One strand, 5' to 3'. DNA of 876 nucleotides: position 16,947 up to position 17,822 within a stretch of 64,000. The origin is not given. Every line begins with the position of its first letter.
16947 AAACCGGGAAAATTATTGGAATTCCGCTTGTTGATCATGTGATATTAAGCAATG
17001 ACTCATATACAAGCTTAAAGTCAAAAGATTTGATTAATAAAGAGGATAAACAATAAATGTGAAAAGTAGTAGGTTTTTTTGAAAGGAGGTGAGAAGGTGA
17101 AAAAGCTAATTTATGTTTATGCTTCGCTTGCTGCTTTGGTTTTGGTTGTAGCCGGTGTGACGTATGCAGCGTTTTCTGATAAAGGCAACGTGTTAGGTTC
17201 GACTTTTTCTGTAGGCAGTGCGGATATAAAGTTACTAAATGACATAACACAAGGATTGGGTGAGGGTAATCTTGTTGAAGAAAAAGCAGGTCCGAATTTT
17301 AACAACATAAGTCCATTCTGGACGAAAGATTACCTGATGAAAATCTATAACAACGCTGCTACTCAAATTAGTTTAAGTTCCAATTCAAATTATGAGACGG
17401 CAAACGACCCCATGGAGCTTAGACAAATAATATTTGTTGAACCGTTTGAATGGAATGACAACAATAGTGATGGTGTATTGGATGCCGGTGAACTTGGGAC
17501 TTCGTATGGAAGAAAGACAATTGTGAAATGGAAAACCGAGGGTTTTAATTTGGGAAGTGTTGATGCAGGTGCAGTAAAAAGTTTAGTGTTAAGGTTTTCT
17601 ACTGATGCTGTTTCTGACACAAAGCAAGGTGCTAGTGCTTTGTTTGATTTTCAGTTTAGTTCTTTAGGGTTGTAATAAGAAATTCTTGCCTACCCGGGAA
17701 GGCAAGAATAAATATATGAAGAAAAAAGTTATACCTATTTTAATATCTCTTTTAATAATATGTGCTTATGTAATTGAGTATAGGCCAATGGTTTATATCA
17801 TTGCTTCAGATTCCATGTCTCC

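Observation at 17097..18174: TasA-like cargo gene with a SipW-type (archaeal/ER-type) signal peptidase in a CPR-like genome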

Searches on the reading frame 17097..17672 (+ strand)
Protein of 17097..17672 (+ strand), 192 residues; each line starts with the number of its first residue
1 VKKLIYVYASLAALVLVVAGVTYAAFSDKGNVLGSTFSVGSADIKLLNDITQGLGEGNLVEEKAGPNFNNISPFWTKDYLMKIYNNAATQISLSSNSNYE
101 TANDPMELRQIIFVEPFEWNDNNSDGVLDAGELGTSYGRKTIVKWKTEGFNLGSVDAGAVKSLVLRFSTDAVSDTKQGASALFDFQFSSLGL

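Call 5: search_protein_families(library=ncbifam, proteins=[window:17097-17672:+], max_evalue=1)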
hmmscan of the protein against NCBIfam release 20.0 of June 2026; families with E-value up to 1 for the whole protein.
window:17097-17672:+ (192 aa): 1 family
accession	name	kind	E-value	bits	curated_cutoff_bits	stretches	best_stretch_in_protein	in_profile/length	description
TIGR04088.1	cognate_SipW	domain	0.00071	19.7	19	1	9-33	2-26/34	SipW-dependent-type signal peptide-containing protein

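Call 6: search_protein_families(library=pfam, proteins=[window:17097-17672:+], max_evalue=1)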
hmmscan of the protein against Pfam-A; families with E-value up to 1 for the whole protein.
window:17097-17672:+ (192 aa): 1 family
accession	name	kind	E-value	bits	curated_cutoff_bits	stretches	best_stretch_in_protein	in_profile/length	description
PF13786.12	DUF4179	-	0.037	14.9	30.1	1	2-54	3-59/94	Domain of unknown function (DUF4179)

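Call 11: find_homologous_proteins(query=window:17097-17672:+)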
Query window:17097-17672:+ (192 aa): 264 proteins with E <= 0.001 among 930 candidates; the best 120 are listed.
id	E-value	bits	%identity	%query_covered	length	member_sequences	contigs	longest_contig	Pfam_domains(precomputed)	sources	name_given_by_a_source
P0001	6.4e-119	412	99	100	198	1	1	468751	-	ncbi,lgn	-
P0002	1.5e-83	297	68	100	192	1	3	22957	-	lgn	-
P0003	4.0e-78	279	66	100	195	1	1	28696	-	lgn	-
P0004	1.0e-76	275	66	100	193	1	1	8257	-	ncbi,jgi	-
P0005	9.4e-76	272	65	100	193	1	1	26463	-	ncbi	ncbi:hypothetical protein ACFLZK_01895 [Patescibacteria group bacterium]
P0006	9.8e-76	271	64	100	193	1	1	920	-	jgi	jgi:hypothetical protein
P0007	1.6e-75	271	64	100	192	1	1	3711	-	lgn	-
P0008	2.0e-74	267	63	100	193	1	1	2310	-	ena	-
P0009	2.6e-74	267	62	100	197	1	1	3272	-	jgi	jgi:hypothetical protein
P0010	3.3e-74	266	66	94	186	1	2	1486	-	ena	-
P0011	4.4e-74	266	62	100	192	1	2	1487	-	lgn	-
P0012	7.2e-74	265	61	100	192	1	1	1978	-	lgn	-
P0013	7.6e-74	265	66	98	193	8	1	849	-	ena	-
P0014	1.5e-73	264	64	100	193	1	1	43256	-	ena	-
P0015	1.7e-73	264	61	100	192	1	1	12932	-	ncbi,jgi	ncbi:MAG: hypothetical protein WC243_02170 [Patescibacteria group bacterium]|jgi:hypothetical protei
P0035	2.6e-71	257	61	99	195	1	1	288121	-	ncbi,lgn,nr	ncbi:hypothetical protein JXA34_00650 [Patescibacteria group bacterium]|nr:hypothetical protein [Pat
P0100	7.5e-67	242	59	100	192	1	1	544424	-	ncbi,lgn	-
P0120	9.6e-65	236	60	91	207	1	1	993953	-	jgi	jgi:hypothetical protein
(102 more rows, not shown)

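Call 13: find_encoding_contigs(protein=P0001, flank=6000, max_places=2)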
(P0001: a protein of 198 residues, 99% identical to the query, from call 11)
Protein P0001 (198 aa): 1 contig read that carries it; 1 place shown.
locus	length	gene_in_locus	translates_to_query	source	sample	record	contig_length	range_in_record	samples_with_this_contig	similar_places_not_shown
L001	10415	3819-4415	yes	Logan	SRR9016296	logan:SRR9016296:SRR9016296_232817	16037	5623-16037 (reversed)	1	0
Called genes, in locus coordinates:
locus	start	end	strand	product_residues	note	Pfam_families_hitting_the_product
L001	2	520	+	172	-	?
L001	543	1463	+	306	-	PF01193:RNA_pol_L, PF01000:RNA_pol_A_bac, PF03118:RNA_pol_A_CTD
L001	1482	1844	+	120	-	PF01196:Ribosomal_L17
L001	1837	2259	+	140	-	PF00572:Ribosomal_L13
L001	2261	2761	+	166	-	PF00380:Ribosomal_S9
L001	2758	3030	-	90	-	PF12844:HTH_19, PF13560:HTH_31, PF01381:HTH_3, PF22495:HTH_92 (weak)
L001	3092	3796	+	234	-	PF20582:UPF0758_N, PF04002:RadC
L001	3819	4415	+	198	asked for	-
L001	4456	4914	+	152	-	-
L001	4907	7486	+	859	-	PF05673:DUF815 (faint), PF00437:T2SSE (faint), PF00004:AAA, PF17871:AAA_lid_9, PF00004:AAA, PF07724:AAA_2, PF07728:AAA_5, PF10431:ClpB_D2-small, +13 more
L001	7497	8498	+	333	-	PF03462:PCRF, PF00472:RF-1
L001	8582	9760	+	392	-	PF11258:DUF3048, PF17479:DUF3048_C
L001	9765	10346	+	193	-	-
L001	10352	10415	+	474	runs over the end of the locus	PF21760:SecD_1st, PF22599:SecDF_P1_head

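Call 14: find_encoding_contigs(protein=P0120, flank=5000, max_places=1)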
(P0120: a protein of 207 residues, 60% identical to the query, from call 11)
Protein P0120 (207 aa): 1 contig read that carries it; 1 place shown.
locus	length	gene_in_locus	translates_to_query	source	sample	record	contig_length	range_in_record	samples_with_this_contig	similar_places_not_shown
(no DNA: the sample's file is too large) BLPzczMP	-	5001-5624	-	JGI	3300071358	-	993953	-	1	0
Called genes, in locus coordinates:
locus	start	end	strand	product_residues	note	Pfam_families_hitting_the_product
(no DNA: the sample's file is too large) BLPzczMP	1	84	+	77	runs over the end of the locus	PF01176:eIF-1a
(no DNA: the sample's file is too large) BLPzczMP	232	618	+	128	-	PF00416:Ribosomal_S13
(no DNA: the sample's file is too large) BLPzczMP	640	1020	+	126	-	PF00411:Ribosomal_S11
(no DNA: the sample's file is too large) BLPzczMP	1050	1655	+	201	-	PF00163:Ribosomal_S4, PF01479:S4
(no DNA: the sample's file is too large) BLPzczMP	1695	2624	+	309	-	PF01193:RNA_pol_L, PF01000:RNA_pol_A_bac, PF03118:RNA_pol_A_CTD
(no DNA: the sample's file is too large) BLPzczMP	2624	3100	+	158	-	PF01196:Ribosomal_L17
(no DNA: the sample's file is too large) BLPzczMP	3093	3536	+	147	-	PF00572:Ribosomal_L13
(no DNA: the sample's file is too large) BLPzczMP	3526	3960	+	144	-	PF00380:Ribosomal_S9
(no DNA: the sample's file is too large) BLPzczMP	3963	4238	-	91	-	PF13560:HTH_31, PF12844:HTH_19, PF01381:HTH_3, PF22495:HTH_92 (weak)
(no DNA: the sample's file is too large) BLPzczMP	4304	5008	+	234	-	PF20582:UPF0758_N, PF04002:RadC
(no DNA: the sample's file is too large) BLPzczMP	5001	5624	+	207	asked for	-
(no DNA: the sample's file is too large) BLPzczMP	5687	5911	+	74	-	-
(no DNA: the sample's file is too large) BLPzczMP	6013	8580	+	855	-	PF04851:ResIII (faint), PF00004:AAA, PF17871:AAA_lid_9, PF00158:Sigma54_activat (weak), PF00004:AAA, PF07724:AAA_2, PF07728:AAA_5, PF10431:ClpB_D2-small, +10 more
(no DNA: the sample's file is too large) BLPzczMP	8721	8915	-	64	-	-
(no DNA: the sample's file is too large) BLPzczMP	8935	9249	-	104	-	-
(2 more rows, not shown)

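Call 15: find_encoding_contigs(protein=P0035, flank=5000, max_places=1)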
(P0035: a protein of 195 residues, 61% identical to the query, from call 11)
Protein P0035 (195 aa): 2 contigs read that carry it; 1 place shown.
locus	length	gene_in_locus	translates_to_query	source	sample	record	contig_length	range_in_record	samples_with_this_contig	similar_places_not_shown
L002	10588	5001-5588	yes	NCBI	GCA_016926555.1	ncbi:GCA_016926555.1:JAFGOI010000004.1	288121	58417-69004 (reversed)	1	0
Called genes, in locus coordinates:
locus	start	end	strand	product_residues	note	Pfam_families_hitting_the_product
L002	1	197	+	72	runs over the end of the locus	PF01176:eIF-1a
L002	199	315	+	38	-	PF00444:Ribosomal_L36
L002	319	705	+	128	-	PF00416:Ribosomal_S13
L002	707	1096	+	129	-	PF00411:Ribosomal_S11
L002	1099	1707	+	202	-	PF00163:Ribosomal_S4, PF22421:SYY_C-terminal (faint), PF01479:S4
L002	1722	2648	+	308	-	PF01193:RNA_pol_L, PF01000:RNA_pol_A_bac, PF03118:RNA_pol_A_CTD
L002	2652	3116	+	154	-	PF01196:Ribosomal_L17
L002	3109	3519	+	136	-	PF00572:Ribosomal_L13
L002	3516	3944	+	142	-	PF00380:Ribosomal_S9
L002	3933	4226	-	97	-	PF13560:HTH_31, PF12844:HTH_19, PF01381:HTH_3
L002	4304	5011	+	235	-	PF20582:UPF0758_N, PF04002:RadC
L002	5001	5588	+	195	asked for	-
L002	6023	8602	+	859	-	PF13191:AAA_16, PF00004:AAA, PF17871:AAA_lid_9, PF00158:Sigma54_activat (weak), PF00004:AAA, PF07724:AAA_2, PF07728:AAA_5, PF10431:ClpB_D2-small, +11 more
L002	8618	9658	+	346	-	PF03462:PCRF, PF00472:RF-1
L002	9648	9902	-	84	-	-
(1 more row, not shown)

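Call 16: find_encoding_contigs(protein=P0100, flank=5000, max_places=1)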
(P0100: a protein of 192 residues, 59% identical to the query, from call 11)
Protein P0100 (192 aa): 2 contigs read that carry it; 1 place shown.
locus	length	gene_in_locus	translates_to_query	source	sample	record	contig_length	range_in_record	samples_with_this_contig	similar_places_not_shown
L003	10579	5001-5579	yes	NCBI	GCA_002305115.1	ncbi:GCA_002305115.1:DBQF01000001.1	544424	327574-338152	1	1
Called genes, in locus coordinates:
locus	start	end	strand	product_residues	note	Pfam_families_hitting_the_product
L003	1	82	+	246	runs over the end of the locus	PF00557:Peptidase_M24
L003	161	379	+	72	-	PF01176:eIF-1a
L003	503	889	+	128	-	PF00416:Ribosomal_S13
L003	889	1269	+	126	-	PF00411:Ribosomal_S11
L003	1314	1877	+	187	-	PF00163:Ribosomal_S4, PF01479:S4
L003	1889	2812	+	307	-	PF01193:RNA_pol_L, PF14520:HHH_5 (faint), PF01000:RNA_pol_A_bac, PF03118:RNA_pol_A_CTD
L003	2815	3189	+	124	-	PF01196:Ribosomal_L17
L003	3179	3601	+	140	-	PF00572:Ribosomal_L13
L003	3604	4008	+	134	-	PF00380:Ribosomal_S9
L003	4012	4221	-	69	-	PF13560:HTH_31, PF01381:HTH_3, PF12844:HTH_19, PF13443:HTH_26 (weak)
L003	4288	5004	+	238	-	PF20582:UPF0758_N, PF04002:RadC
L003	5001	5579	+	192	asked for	-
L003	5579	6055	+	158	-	PF00717:Peptidase_S24 (weak)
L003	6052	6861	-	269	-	-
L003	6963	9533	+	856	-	PF00158:Sigma54_activat (faint), PF01078:Mg_chelatase (faint), PF00004:AAA, PF17871:AAA_lid_9, PF00004:AAA (weak), PF07724:AAA_2, PF07728:AAA_5, PF10431:ClpB_D2-small, +7 more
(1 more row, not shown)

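Call 20: search_solved_structures(query=window:17097-17672:+, max_evalue=10, show_alignments=2)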
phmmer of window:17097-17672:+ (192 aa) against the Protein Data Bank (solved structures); distinct sequences matched with E-value up to 10: 1.
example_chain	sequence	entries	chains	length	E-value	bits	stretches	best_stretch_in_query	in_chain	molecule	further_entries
3khe_A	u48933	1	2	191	1.1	12.2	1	100-161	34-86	Calmodulin-like domain protein kinase isoform 3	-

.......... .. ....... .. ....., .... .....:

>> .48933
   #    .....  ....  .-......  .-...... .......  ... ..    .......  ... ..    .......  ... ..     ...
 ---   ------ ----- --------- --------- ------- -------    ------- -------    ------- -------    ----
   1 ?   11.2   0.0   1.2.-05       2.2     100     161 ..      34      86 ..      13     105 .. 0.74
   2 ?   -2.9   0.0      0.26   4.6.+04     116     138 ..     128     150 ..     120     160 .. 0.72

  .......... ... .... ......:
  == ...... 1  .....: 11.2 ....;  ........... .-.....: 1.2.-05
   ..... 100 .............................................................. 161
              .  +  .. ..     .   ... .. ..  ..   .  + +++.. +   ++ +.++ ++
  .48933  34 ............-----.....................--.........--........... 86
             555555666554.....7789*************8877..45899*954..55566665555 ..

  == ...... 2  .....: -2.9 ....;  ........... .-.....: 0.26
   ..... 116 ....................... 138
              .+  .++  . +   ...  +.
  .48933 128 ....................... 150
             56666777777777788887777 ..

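Call 21: search_protein_representatives(protein=window:17097-17672:+)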
Query: 192 residues. Proteins with E-value up to 0.001 (for the whole library): 136; up to 1e-10: 51; up to 1e-30: 15. The best 136 are listed.
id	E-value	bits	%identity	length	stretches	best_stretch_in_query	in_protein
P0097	2.0e-67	242.7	61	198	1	15-189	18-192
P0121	2.6e-60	219.5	55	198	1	13-191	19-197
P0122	9.0e-58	211.2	55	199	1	2-190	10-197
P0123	7.9e-56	204.9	52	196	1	4-190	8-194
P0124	3.7e-54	199.5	51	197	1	1-190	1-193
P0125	4.4e-53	196.0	48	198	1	1-188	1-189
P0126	7.1e-53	195.3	50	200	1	1-192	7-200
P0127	6.9e-49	182.3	69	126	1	39-156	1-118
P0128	7.9e-48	178.8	43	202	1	2-190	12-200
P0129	1.2e-43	165.3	43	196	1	11-192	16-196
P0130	1.8e-41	158.2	41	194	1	2-192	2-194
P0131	4.4e-41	156.9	44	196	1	10-190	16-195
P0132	4.8e-41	156.8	58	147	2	89-191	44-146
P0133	3.8e-39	150.6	40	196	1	1-191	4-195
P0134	2.9e-38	147.7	67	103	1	92-192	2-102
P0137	3.3e-26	108.4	36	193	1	4-188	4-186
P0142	2.0e-22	96.1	39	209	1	4-188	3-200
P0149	1.2e-20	90.3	36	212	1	11-188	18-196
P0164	3.8e-14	69.1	38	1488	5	114-171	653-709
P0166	1.9e-13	66.8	30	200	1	16-187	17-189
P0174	1.8e-09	53.8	35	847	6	88-136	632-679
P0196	5.8e-07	45.7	30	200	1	10-100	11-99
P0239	2.6e-04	37.0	30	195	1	3-98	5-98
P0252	7.3e-04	35.6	33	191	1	2-95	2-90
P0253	7.5e-04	35.6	35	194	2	2-46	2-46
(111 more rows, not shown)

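Call 26: search_protein_families(library=pfam, alignment_id=A1, max_evalue=0.01)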
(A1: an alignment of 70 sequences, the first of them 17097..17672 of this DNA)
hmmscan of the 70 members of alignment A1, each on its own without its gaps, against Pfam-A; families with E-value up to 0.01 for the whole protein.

A. member 1, window:17097-17672:+ (192 aa): 0 families

B. families by the number of members that match (of 70 scanned): 1 family
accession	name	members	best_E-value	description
PF12389.13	Peptidase_M73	12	4.1e-16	Camelysin metallo-endopeptidase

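Call 27: search_solved_structures(query=A1, max_evalue=1, show_alignments=3)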
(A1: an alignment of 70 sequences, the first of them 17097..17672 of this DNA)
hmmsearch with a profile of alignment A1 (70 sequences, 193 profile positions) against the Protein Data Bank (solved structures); distinct sequences matched with E-value up to 1: 9.
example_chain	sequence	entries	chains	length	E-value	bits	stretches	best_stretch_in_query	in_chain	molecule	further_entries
9sj2_C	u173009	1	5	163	0.11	15.2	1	34-118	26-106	AbpX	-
2m7n_A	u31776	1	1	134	0.23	14.1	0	116-150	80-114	Calcium-binding protein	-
9rhp_A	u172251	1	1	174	0.24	14.1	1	34-118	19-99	Archaeal bundling protein X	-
1jfj_A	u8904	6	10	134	0.35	13.5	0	121-178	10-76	CALCIUM-BINDING PROTEIN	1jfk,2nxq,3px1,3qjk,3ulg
9ln0_A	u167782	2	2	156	0.54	12.9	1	44-95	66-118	dCTP deaminase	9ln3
4zcu_A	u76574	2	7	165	0.7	12.5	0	117-142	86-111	Calcium-binding mitochondrial carrier protein SCaMC-1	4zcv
1mjj_B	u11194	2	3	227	0.74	12.5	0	68-101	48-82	IMMUNOGLOBULIN MS6-12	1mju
1mie_H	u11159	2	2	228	0.86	12.2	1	59-101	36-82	IMMUNOGLOBULIN MS5-393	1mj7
8vrw_C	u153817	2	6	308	0.9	12.2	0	5-47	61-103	HLA class II histocompatibility antigen gamma chain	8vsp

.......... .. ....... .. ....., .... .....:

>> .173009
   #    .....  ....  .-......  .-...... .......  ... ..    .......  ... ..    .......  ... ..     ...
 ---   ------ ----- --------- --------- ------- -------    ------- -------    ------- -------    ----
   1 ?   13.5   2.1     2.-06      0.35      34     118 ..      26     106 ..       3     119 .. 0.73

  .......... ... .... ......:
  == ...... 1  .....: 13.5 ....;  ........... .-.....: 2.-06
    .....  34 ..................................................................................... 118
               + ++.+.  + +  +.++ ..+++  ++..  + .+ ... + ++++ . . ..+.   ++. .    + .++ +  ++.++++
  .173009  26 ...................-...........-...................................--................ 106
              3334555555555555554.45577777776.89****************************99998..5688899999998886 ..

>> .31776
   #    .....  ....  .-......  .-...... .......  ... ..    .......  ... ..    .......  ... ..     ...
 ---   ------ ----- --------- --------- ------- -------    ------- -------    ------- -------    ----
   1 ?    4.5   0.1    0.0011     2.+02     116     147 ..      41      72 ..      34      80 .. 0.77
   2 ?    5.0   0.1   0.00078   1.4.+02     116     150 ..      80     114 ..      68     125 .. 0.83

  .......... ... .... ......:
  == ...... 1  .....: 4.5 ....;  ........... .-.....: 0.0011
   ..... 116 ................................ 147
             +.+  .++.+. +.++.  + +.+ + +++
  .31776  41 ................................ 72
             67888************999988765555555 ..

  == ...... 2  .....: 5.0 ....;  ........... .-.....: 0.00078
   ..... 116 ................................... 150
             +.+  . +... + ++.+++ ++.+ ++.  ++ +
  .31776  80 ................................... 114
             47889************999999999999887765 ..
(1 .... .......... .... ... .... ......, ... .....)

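Call 28: predict_structure(alignment_id=A1)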
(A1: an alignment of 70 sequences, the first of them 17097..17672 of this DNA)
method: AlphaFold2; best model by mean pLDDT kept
length: 192 residues; sequences in the alignment: 70
mean_pLDDT: 94.6   pTM: 0.80
mean pLDDT of the five models: 94.6, 92.9, 91.8, 89.7, 89.0
residues with pLDDT >= 90: 174; 70-90: 12; 50-70: 6; < 50: 0
segments of 3 or more residues with pLDDT < 50: none
pLDDT, mean of each block of 10 residues (from residue 1): 91 94 71 86 97 96 95 98 98 97 95 98 96 98 98 98 98 97 97 90
secondary structure, 60 per line:
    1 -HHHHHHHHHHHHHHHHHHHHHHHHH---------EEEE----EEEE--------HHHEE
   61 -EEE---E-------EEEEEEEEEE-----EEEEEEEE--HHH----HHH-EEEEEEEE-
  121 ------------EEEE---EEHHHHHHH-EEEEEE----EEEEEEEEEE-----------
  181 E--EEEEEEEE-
elements in order: H2-26 E36-39 E44-47 E62-64 E76-85 E91-98 E112-119 E133-136 H142-148 E150-155 E160-169 E184-191

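Call 30: fold_search(model_id=the predicted structure, library=pdb)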
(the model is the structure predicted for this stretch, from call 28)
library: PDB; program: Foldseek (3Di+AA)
matches with E <= 10: 1334; with E <= 0.001: 0
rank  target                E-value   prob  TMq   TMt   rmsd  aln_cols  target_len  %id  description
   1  6fvi                  2.9e-03  0.95  0.25  0.32  18.4       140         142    8  ASH / PapD-like domain of human CEP192 (PapD-like domain 7) (released 2019-03-20)
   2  6r7e                  4.1e-03  0.77  0.26  0.30  11.7       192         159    9  N-terminally reversed variant of FimA E. coli with alanine insertion at position 20 (released 2020-05-06)
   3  9h8b_A0               5.7e-03  1.00  0.42  0.52   8.6       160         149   12  Ex vivo cannulae fiber structure of Pyrodictium abyssi (released 2024-12-18)
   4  6wmf_A                6.0e-03  0.89  0.30  0.31  11.2       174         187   11  Human Sun2-KASH5 complex (released 2020-12-02)
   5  8p4l_A                8.0e-03  0.89  0.30  0.14  12.3       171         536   11  Beta-N-acetylgalactosaminidase from Niabella aurantiaca (released 2024-01-17)
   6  4tlg_B                8.4e-03  0.92  0.27  0.16   8.9       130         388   13  Crystal structure of SEC14-like protein 4 (SEC14L4) (released 2014-07-02)
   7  4y2l_B                8.4e-03  0.75  0.27  0.32  10.5       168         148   11  Structure of CFA/I pili major subunit CfaB trimer (released 2016-08-10)
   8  3hrz_B                8.4e-03  0.41  0.20  0.17  17.9       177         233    9  Cobra Venom Factor (CVF) in complex with human factor B (released 2009-07-07)
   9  7ueg_A                9.4e-03  0.94  0.34  0.36  10.0       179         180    9  Cryo-EM of bundling pili from Pyrobaculum calidifontis (released 2022-06-29)
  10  6a8p_A                9.9e-03  0.82  0.24  0.08  15.7       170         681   12  Transglutaminase 2 mutant G224V in complex with GTP (released 2018-09-26)
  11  4fi9_A                1.2e-02  0.94  0.30  0.30   7.4       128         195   13  Structure of human SUN-KASH complex (released 2012-07-18)
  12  5vi0_A                1.2e-02  0.87  0.23  0.14  13.8       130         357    8  Pseudomonas fluorescens alkylpurine DNA glycosylase AlkC bound to DNA containing an abasic site analog (released 2017-10-25)
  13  4y2l_A                1.2e-02  0.77  0.29  0.35  10.6       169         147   11  Structure of CFA/I pili major subunit CfaB trimer (released 2016-08-10)
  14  1o6u_E                1.3e-02  0.91  0.29  0.17  12.1       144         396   12  The Crystal Structure of Human Supernatant Protein Factor (released 2003-10-17)
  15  5vi0_B                1.5e-02  0.84  0.23  0.13  14.0       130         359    8  Pseudomonas fluorescens alkylpurine DNA glycosylase AlkC bound to DNA containing an abasic site analog (released 2017-10-25)
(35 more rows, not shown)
